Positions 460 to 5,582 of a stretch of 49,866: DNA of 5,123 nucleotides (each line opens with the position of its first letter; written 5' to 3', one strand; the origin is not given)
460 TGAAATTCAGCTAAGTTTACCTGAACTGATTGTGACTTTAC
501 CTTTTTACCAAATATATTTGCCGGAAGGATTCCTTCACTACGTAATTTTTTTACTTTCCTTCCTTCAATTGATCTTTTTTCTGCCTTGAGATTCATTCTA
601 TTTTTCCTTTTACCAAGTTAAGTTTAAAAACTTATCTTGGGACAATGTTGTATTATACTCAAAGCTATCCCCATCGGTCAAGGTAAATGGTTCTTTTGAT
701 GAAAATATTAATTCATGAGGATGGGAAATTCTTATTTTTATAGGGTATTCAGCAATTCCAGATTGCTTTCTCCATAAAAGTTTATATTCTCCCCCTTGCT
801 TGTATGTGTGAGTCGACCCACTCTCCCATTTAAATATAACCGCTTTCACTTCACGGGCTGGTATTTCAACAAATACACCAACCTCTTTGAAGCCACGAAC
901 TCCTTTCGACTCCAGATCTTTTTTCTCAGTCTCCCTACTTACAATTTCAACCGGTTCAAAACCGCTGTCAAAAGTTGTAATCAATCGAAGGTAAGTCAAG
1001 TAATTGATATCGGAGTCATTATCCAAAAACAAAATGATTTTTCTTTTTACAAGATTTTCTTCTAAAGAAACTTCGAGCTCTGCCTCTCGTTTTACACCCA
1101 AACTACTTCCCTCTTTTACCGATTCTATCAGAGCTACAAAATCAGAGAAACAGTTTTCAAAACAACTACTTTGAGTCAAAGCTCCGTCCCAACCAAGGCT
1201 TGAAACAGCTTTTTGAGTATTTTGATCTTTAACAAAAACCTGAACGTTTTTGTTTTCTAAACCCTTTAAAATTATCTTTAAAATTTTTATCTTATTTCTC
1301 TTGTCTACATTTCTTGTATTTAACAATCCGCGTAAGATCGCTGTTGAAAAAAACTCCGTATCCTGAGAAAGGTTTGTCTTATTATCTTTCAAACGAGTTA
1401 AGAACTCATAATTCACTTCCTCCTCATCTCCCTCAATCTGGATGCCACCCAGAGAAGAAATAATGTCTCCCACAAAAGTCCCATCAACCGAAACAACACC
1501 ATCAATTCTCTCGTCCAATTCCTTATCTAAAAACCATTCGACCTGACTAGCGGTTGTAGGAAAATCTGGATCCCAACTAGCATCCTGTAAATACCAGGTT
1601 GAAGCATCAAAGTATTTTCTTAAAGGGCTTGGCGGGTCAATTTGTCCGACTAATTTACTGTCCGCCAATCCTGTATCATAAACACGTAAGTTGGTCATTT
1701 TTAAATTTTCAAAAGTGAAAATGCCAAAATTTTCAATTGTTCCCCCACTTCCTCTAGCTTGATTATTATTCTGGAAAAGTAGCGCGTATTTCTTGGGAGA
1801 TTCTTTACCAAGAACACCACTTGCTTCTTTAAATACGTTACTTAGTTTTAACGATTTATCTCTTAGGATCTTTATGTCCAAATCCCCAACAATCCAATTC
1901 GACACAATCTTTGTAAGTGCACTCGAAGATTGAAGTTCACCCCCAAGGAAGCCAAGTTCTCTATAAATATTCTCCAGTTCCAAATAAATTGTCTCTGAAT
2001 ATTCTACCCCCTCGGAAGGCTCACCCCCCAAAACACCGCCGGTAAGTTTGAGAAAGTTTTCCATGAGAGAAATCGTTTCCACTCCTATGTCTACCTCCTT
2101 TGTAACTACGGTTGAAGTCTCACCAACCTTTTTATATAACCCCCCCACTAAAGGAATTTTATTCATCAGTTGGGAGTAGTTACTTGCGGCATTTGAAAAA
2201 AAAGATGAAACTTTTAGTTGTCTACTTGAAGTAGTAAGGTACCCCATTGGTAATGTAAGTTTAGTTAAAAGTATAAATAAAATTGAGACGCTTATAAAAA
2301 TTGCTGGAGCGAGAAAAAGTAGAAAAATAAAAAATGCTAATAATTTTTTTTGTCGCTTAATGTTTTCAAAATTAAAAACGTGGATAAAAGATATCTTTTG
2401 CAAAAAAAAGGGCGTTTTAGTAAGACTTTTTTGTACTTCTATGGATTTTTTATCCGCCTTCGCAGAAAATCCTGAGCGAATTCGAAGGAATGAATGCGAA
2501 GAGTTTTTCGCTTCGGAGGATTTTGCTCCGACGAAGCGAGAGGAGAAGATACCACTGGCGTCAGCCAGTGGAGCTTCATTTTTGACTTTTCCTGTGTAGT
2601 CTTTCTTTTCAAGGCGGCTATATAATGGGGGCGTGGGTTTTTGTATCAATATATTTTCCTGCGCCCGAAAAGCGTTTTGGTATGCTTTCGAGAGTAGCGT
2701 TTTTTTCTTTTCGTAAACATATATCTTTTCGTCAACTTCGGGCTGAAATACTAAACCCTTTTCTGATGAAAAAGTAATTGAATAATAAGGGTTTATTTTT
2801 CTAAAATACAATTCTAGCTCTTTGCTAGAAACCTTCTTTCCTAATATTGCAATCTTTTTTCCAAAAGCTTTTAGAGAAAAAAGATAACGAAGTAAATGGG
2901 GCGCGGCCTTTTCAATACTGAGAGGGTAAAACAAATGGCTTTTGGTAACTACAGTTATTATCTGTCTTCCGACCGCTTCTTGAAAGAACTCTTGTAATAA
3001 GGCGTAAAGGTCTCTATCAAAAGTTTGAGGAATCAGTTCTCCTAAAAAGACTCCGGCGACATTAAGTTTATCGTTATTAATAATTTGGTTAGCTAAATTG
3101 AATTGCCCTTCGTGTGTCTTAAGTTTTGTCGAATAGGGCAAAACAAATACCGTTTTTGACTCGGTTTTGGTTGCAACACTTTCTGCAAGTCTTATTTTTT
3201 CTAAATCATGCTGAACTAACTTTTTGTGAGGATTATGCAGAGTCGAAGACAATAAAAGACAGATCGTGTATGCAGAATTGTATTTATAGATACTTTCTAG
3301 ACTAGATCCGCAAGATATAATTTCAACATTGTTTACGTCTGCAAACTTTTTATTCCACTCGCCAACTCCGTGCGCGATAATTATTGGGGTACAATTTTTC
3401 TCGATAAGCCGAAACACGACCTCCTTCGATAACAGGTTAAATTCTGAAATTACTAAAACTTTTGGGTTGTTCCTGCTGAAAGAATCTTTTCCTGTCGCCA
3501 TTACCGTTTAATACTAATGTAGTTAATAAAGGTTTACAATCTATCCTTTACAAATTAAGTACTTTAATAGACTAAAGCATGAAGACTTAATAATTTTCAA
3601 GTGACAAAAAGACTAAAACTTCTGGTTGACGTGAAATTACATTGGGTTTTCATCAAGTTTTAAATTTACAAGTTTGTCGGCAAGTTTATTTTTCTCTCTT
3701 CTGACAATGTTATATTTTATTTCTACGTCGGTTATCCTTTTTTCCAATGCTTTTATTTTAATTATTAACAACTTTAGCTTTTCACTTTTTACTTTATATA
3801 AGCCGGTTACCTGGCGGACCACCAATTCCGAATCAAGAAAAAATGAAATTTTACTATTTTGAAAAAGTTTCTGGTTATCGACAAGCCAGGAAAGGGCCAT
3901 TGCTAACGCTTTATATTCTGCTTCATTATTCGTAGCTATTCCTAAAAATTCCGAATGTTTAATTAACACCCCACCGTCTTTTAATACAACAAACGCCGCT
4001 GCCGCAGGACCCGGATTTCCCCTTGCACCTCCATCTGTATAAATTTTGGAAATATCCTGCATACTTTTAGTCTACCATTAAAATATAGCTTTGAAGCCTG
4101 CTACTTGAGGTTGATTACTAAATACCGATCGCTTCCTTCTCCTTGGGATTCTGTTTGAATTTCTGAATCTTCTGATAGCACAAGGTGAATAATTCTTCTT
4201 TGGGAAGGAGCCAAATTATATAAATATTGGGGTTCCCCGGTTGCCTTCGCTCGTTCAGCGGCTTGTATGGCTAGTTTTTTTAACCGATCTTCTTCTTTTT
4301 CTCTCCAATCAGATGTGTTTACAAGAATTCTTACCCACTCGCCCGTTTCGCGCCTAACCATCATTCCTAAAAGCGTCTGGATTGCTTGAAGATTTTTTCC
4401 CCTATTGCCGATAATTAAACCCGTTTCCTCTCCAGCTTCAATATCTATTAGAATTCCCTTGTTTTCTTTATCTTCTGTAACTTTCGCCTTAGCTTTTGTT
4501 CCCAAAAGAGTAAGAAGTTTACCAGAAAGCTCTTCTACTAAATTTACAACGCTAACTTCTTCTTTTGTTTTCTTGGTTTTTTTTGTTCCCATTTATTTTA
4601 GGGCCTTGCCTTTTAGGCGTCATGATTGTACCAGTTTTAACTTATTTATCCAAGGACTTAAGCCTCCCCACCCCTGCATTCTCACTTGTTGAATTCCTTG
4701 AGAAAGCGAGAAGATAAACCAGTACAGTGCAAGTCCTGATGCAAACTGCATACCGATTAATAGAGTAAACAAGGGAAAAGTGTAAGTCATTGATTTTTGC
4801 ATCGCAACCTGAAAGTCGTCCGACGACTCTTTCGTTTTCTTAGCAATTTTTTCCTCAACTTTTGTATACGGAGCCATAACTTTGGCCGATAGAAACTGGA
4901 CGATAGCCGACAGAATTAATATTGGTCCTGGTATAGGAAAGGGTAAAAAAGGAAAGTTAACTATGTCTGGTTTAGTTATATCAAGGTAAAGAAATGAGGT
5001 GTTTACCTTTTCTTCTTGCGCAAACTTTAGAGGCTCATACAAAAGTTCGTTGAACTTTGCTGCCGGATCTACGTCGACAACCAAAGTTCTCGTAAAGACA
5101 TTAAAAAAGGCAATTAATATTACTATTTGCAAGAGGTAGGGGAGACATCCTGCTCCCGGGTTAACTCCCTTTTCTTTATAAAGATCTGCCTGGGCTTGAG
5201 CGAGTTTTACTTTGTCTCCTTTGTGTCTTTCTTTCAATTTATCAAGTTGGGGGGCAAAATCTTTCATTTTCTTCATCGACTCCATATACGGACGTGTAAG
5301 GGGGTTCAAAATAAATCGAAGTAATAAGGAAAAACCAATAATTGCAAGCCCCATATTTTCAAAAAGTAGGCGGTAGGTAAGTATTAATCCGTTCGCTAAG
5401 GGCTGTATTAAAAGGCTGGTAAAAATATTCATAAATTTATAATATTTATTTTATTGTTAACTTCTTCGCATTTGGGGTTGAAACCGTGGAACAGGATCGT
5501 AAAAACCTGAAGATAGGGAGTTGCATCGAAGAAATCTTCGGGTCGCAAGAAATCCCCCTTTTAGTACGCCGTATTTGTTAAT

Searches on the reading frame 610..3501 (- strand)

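Call 30: search_protein_families(library=pfam, proteins=[window:610-3501:-], max_evalue=0.001)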
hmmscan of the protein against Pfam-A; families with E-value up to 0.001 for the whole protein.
window:610-3501:- (963 aa): 1 family
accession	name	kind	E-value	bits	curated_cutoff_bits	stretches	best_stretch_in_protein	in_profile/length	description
PF13196.11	DUF4012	-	6.8e-20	72.5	28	1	568-697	2-131/144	Protein of unknown function (DUF4012)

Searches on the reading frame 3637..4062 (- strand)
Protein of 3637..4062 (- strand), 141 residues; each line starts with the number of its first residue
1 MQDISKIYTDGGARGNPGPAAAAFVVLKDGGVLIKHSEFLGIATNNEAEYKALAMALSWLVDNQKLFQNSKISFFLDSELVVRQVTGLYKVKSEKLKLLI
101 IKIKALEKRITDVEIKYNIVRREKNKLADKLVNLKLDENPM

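Call 30: search_protein_families(library=pfam, proteins=[window:3637-4062:-], max_evalue=0.001)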
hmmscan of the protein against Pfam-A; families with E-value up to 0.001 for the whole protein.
window:3637-4062:- (141 aa): 2 families
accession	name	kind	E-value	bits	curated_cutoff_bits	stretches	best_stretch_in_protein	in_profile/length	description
PF13456.12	RVT_3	-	3.8e-15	56.3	21.6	1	9-133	2-121/123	Reverse transcriptase-like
PF00075.30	RNase_H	-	8.2e-10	39.5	25.8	1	6-96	5-87/141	RNase H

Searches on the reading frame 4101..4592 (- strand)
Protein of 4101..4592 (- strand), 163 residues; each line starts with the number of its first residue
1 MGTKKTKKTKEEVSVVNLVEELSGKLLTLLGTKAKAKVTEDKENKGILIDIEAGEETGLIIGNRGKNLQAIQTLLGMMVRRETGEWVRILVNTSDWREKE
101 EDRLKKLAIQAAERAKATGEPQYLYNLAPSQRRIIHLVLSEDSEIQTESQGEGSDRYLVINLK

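Call 30: search_protein_families(library=pfam, proteins=[window:4101-4592:-], max_evalue=0.001)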
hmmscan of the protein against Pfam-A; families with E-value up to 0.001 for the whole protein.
window:4101-4592:- (163 aa): 3 families
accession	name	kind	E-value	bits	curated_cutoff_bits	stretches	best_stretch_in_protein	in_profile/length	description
PF01424.28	R3H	-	1.3e-13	51.2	26.8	1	104-161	3-59/60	R3H domain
PF13083.13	KH_KhpA-B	-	5.7e-10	39.4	32.1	1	28-88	9-70/73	KhpA/KhpB, KH domain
PF07650.23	KH_2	-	0.00089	19.5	22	0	51-89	30-68/78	KH domain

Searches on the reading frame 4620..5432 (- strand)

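Call 30: search_protein_families(library=pfam, proteins=[window:4620-5432:-], max_evalue=0.001)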
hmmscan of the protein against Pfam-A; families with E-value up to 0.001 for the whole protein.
window:4620-5432:- (270 aa): 1 family
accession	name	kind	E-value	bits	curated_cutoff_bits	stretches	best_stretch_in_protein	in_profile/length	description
PF02096.25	60KD_IMP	-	5.3e-42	144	35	1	27-252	1-161/163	60Kd inner membrane protein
